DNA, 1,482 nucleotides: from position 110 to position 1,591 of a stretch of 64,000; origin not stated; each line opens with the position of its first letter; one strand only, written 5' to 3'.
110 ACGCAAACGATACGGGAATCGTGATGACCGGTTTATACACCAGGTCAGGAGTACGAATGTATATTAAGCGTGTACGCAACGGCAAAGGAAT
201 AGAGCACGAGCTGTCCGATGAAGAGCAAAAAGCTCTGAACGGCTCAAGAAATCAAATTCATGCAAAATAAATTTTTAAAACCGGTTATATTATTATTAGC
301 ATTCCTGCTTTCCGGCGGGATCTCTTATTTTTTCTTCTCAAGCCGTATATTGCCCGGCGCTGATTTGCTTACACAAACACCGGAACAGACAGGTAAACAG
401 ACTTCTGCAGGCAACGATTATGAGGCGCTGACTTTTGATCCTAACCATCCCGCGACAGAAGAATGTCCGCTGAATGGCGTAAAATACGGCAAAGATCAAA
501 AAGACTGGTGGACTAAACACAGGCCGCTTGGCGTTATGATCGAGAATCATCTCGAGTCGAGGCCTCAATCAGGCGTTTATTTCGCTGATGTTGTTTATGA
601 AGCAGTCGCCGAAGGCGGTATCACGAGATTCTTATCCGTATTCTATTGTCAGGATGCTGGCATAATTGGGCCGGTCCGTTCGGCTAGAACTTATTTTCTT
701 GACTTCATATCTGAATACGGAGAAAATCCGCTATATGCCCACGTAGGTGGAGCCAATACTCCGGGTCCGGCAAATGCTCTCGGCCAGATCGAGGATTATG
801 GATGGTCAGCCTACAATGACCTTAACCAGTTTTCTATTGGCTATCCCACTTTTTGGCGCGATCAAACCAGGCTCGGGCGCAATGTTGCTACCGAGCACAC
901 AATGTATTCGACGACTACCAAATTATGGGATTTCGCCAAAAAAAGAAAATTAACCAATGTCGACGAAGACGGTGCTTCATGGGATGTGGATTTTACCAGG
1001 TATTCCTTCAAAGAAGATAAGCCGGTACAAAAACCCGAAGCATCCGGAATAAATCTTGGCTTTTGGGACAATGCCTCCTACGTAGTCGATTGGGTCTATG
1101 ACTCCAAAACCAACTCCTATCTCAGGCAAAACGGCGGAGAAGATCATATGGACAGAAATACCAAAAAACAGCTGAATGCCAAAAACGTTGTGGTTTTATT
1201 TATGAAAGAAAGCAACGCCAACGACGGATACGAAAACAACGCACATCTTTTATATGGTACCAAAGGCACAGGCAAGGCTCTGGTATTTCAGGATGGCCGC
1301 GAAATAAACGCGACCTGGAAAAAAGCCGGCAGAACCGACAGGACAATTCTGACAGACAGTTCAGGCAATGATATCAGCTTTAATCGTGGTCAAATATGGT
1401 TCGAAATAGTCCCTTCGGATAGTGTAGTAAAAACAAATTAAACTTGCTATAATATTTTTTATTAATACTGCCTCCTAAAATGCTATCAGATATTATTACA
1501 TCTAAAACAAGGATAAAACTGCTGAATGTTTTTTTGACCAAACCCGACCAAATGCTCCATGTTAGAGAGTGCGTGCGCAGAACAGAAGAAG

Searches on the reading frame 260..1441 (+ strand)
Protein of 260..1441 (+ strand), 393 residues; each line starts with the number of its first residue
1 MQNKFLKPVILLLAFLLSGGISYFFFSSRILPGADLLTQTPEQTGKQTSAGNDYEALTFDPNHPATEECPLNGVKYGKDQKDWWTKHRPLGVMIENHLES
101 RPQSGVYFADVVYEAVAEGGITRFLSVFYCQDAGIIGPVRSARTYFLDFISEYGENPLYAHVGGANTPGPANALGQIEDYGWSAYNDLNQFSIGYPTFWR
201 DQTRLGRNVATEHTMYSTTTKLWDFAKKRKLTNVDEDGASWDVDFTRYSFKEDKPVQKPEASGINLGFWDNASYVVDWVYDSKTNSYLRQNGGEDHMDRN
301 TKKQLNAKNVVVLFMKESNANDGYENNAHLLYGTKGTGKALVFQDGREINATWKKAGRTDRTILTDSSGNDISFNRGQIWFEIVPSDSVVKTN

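Call 55: find_encoding_contigs(protein=window:260-1441:+, flank=10000, max_places=2)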
Protein window:260-1441:+ (393 aa): 12 contigs read that carry it; 2 places shown.
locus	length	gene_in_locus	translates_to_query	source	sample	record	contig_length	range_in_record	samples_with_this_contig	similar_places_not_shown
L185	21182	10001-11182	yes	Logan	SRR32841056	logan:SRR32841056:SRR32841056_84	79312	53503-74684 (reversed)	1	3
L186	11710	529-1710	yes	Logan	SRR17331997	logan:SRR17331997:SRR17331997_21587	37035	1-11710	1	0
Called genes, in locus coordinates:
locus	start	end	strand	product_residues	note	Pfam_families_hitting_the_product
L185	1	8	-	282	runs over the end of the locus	PF00089:Trypsin (faint), PF13365:Trypsin_2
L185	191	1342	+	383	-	PF01757:Acyl_transf_3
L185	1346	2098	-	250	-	PF05116:S6PP (weak), PF08282:Hydrolase_3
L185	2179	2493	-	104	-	PF00550:PP-binding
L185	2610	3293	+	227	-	PF00702:Hydrolase, PF06888:Put_Phosphatase (faint), PF12710:HAD, PF13419:HAD_2, PF13242:Hydrolase_like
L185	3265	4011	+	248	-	PF01648:ACPS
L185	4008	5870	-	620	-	PF02558:ApbA (faint), PF08546:ApbA_C (weak), PF01553:Acyltransferase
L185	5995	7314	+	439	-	PF06824:Glyco_hydro_125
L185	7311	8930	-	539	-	-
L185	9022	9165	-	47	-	PF18930:DUF5679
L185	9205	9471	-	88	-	-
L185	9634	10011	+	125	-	PF14584:DUF4446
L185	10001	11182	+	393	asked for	PF11258:DUF3048, PF17479:DUF3048_C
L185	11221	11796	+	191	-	-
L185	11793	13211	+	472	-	PF21760:SecD_1st, PF22599:SecDF_P1_head, PF02355:SecD_SecF_C, PF03176:MMPL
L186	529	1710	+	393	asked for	PF11258:DUF3048, PF17479:DUF3048_C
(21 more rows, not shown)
